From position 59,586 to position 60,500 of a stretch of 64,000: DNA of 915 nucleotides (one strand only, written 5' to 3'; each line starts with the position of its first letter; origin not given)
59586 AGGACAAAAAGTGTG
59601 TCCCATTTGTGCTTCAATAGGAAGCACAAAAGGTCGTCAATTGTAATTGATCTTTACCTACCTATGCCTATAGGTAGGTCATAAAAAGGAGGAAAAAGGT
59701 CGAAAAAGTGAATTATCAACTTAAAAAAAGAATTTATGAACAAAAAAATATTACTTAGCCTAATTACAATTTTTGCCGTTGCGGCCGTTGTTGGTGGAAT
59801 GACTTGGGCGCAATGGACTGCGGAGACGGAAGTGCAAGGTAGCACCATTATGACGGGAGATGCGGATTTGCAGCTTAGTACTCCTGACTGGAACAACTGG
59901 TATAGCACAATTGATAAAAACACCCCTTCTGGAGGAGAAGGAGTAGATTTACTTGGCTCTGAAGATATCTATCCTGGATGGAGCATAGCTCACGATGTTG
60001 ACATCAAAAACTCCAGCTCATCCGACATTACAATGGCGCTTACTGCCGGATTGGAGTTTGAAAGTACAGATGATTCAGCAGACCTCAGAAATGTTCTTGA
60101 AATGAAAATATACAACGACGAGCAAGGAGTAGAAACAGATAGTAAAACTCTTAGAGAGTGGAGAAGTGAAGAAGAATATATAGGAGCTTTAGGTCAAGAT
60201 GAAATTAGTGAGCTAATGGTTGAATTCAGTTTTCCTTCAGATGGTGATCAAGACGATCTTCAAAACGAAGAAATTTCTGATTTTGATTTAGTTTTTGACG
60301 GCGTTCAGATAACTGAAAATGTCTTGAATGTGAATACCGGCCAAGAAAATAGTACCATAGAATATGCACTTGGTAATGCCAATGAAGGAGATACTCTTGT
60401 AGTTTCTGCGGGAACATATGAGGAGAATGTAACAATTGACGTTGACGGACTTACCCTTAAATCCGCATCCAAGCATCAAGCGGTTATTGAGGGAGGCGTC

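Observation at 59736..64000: SipW-type signal peptidase locus with three divergent TasA/camelysin-like proteins and a PrsW-like protease: candidate undescribed extracellular fibre/matrix system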

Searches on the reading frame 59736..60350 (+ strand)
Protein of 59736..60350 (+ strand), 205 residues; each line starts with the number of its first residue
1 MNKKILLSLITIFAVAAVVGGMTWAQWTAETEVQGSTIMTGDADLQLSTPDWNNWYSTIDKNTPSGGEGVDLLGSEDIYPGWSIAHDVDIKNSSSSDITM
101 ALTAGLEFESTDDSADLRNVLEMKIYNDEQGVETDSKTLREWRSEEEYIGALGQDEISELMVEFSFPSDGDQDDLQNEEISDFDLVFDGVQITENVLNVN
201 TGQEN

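Call 18: find_homologous_proteins(query=window:59736-60350:+, max_evalue=0.1)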
Query window:59736-60350:+: 266 candidates shared short words with the query, none scored E <= 0.1.

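Call 22: search_solved_structures(query=A3, max_evalue=10, show_alignments=3)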
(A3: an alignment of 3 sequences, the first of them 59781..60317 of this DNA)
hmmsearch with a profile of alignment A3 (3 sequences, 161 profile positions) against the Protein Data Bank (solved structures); distinct sequences matched with E-value up to 10: 1.
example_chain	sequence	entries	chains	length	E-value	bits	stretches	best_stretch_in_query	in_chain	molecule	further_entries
9sj2_C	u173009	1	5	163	0.062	16.7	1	15-95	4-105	AbpX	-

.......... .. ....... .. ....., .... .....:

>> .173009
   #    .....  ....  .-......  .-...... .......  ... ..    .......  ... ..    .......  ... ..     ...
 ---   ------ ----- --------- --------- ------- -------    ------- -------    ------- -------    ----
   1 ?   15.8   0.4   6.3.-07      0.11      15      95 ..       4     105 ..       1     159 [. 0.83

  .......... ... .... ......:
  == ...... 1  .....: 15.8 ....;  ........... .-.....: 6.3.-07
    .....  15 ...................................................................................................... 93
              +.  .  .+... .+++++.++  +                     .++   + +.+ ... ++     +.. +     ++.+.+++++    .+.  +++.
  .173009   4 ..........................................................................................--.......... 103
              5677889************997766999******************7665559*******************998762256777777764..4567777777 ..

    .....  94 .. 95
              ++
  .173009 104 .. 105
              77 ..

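Call 31: search_protein_representatives(alignment_id=A3)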
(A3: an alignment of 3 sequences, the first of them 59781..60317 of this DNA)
Query: 3 sequences, 161 profile positions. Proteins with E-value up to 0.001 (for the whole library): 747; up to 1e-10: 20; up to 1e-30: 5. The best 150 are listed.
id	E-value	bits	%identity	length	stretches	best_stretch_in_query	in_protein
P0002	6.6e-72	257.2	-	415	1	1-159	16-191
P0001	1.1e-54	201.2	-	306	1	1-161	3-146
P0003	1.4e-49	184.7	-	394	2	2-159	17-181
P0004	3.0e-40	154.3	-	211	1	2-159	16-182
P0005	2.7e-35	138.2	-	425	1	3-159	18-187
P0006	5.5e-23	98.2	-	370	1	3-160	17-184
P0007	2.0e-18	83.3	-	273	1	3-161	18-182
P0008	6.5e-18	81.7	-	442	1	3-160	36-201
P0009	1.5e-17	80.5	-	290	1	72-159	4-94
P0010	1.6e-16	77.2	-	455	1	3-160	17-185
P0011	2.3e-16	76.6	-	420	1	3-161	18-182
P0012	4.4e-16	75.7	-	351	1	4-160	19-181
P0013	3.3e-15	72.9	-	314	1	3-160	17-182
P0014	2.1e-14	70.3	-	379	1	45-160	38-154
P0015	3.0e-14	69.8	-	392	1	45-160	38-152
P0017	6.7e-14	68.6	-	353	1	2-160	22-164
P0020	3.8e-12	62.9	-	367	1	45-156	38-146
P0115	5.6e-07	46.1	-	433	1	45-158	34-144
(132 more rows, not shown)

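Call 33: search_protein_families(library=pfam, alignment_id=A4, max_evalue=0.001)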
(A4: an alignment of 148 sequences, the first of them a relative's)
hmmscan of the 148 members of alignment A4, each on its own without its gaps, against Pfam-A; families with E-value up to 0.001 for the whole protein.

A. member 1, P0002 (415 aa): 0 families

B. families by the number of members that match (of 148 scanned): 14 families
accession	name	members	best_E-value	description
PF12389.13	Peptidase_M73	84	2.6e-24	Camelysin metallo-endopeptidase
PF16656.11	Pur_ac_phosph_N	16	8.9e-13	Purple acid Phosphatase, N-terminal domain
PF00932.25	LTD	10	2.5e-20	Lamin Tail Domain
PF13229.12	Beta_helix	6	1.7e-09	Right handed beta helix region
PF11617.13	Cu-binding_MopE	4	8.7e-25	Putative metal-binding motif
PF00041.27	fn3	3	6.8e-11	Fibronectin type III domain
PF00526.23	Dicty_CTDC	3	1.1e-10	Dictyostelium (slime mold) repeat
PF05048.19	NosD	3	8e-10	Periplasmic copper-binding protein (NosD)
PF00353.25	HemolysinCabind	2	8.4e-25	RTX calcium-binding nonapeptide repeat (4 copies)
PF24517.2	CBM96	1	2e-33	Carbohydrate-binding module family 96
PF13948.11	DUF4215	1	6e-11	Domain of unknown function (DUF4215)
PF20883.3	Kbp-5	1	8.1e-06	KNL (Kinetochore null) Binding Protein 5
PF02412.23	TSP_3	1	9.3e-06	Thrombospondin type 3 repeat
PF12708.12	Pect-lyase_RHGA_epim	1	0.00088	Rhamnogalacturonase A/epimerase, pectate lyase-like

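Call 34: search_protein_families(library=ncbifam, alignment_id=A4, max_evalue=0.001)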
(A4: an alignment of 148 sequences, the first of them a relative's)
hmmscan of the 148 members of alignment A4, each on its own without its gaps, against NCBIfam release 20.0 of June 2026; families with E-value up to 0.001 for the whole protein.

A. member 1, P0002 (415 aa): 2 families
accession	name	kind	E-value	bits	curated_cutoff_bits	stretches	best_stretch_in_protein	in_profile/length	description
TIGR04247.1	NosD_copper_fam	subfamily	1.9e-11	43.2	300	1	209-368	2-159/377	nitrous oxide reductase family maturation protein NosD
TIGR04089.1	exp_by_SipW_III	subfamily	0.00063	19.9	60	1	14-59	14-58/179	alternate-type signal peptide domain-containing protein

B. families by the number of members that match (of 148 scanned): 19 families
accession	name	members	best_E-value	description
TIGR04088.1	cognate_SipW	66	5.3e-12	SipW-dependent-type signal peptide-containing protein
NF046066.1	BioflmMtrxTasA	33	5.4e-13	biofilm matrix protein TasA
TIGR04090.1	exp_by_SipW_IV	15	6.6e-11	BsaA family SipW-dependent biofilm matrix protein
TIGR04089.1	exp_by_SipW_III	10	1.8e-05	alternate-type signal peptide domain-containing protein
TIGR04247.1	NosD_copper_fam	8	1.3e-11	nitrous oxide reductase family maturation protein NosD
NF046115.1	Ca_rpt_SMc04171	2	4.3e-20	SMc04171 family calcium-binding repeat protein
NF033943.0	RTX_toxin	2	4.2e-18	RTX family hemolysin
NF033203.1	entero_EhxA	2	1.5e-13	enterohemolysin EhxA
NF053766.1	ZapA_metallo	2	1.7e-07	ZapA family metalloprotease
NF035945.1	Zn_serralysin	2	6.2e-07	serralysin family metalloprotease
NF050046.1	PueAB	2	1.8e-06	polyurethane esterase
NF033679.1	DNRLRE_dom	1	1.1e-30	DNRLRE domain-containing protein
TIGR02232.1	myxo_disulf_rpt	1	8.3e-19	cysteine-rich acidic repeat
NF045500.1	Omp28_seleno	1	7.2e-07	Omp28-related selenoprotein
TIGR03805.1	beta_helix_1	1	4.4e-06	parallel beta-helix domain-containing protein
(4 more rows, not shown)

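Call 41: search_solved_structures(query=A4, max_evalue=1, show_alignments=2)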
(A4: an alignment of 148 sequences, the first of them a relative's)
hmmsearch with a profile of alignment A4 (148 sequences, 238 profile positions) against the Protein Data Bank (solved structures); distinct sequences matched with E-value up to 1: 10.
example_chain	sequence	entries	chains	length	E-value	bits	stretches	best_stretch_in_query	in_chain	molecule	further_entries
8aur_A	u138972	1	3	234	1.6e-11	47.5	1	41-182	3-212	Major biofilm matrix component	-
5of1_A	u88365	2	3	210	1.6e-11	47.5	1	43-176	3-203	Spore coat-associated protein N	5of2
9sj2_C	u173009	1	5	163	7.7e-08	35.5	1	45-155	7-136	AbpX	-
9rhp_A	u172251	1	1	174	2.5e-05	27.2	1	53-155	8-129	Archaeal bundling protein X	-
7n6g_1J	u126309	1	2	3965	0.0058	19.5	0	77-98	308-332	HYDIN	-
7sqc_F0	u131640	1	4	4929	0.022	17.6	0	77-98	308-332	Hydin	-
6cxh_A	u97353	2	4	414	0.069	16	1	35-114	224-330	Particulate methane monooxygenase, B subunit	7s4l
9ijj_C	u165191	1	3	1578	0.095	15.5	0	48-156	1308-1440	Cilia- and flagella-associated protein 74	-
9fh8_A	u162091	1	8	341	0.11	15.3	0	70-105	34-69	Centrosomal protein 192 (CEP192)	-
6oyc_C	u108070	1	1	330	0.23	14.3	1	66-129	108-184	Glycosylation Associate Protein 3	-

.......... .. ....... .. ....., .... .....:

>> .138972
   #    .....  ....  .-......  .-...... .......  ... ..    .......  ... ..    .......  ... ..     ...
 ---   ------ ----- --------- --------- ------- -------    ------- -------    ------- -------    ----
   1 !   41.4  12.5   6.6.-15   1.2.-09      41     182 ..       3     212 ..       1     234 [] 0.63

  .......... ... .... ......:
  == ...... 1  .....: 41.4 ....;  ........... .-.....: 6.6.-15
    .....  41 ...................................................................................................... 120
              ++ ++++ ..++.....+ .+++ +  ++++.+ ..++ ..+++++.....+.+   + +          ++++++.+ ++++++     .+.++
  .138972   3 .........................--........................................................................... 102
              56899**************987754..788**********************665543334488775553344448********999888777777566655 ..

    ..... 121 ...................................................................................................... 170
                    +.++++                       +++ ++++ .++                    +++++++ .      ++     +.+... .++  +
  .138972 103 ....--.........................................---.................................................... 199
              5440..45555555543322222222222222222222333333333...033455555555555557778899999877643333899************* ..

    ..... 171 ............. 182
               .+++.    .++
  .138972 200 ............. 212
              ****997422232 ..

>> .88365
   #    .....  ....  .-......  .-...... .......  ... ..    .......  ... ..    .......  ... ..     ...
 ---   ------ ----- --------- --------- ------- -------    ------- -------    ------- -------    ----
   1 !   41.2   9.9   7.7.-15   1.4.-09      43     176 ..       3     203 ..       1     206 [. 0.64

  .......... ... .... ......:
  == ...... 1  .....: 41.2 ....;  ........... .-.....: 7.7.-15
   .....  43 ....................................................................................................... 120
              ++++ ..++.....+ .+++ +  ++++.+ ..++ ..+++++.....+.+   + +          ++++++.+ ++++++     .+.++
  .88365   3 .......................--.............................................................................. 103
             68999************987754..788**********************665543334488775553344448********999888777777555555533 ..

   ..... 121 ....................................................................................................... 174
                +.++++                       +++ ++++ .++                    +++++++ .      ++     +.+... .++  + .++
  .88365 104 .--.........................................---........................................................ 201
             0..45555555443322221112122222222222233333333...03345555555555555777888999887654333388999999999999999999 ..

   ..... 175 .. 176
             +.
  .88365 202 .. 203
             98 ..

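Call 46: find_encoding_contigs(protein=P0020, flank=8000, max_places=3)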
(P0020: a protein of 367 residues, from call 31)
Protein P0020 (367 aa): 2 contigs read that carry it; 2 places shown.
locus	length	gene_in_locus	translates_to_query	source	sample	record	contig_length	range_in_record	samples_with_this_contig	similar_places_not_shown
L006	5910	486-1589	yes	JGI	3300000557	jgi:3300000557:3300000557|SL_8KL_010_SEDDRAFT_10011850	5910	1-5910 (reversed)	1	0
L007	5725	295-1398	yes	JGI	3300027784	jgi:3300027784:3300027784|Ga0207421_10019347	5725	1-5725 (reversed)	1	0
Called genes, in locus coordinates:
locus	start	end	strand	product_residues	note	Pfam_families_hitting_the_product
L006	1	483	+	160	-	?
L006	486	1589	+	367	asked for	PF16656:Pur_ac_phosph_N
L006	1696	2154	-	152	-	-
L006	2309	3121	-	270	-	-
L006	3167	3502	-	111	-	-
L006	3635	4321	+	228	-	-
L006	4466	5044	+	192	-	PF08220:HTH_DeoR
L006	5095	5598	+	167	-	PF04542:Sigma70_r2, PF04545:Sigma70_r4, PF08281:Sigma70_r4_2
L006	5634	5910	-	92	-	?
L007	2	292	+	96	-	?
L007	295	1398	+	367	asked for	PF16656:Pur_ac_phosph_N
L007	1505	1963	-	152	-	-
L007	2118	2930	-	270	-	PF09587:PGA_cap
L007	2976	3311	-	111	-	-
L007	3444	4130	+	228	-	-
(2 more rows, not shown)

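Call 47: find_encoding_contigs(protein=P0017, flank=8000, max_places=3)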
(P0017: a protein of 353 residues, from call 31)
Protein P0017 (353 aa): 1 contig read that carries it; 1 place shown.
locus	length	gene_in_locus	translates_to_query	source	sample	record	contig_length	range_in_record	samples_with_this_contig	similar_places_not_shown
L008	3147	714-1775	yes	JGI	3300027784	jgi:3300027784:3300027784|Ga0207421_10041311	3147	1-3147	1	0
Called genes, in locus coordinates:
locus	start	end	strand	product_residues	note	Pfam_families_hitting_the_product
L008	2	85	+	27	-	?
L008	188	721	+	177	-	-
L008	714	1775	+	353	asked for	PF12389:Peptidase_M73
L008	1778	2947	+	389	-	PF16656:Pur_ac_phosph_N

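Call 49: find_encoding_contigs(protein=P0115, flank=8000, max_places=3)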
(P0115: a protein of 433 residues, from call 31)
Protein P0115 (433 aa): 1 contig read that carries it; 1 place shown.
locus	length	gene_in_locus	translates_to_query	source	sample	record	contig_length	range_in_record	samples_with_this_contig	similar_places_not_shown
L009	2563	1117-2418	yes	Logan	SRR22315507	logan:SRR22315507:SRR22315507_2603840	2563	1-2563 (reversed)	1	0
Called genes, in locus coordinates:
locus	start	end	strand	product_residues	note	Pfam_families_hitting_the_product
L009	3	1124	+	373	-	?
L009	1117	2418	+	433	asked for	PF16656:Pur_ac_phosph_N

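Call 52: find_encoding_contigs(protein=P0008, flank=8000, max_places=3)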
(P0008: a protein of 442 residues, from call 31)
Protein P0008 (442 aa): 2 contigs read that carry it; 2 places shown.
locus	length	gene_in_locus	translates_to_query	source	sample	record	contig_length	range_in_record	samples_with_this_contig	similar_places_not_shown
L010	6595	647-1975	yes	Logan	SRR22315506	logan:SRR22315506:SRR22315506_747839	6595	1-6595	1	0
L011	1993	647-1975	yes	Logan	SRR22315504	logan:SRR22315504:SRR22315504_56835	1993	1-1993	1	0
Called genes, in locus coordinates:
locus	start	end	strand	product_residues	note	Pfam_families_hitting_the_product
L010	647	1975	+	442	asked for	PF13229:Beta_helix (weak)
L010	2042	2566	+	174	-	-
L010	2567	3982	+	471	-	-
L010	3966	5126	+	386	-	PF16656:Pur_ac_phosph_N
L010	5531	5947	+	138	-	-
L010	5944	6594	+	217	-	?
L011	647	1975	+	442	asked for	PF13229:Beta_helix (weak)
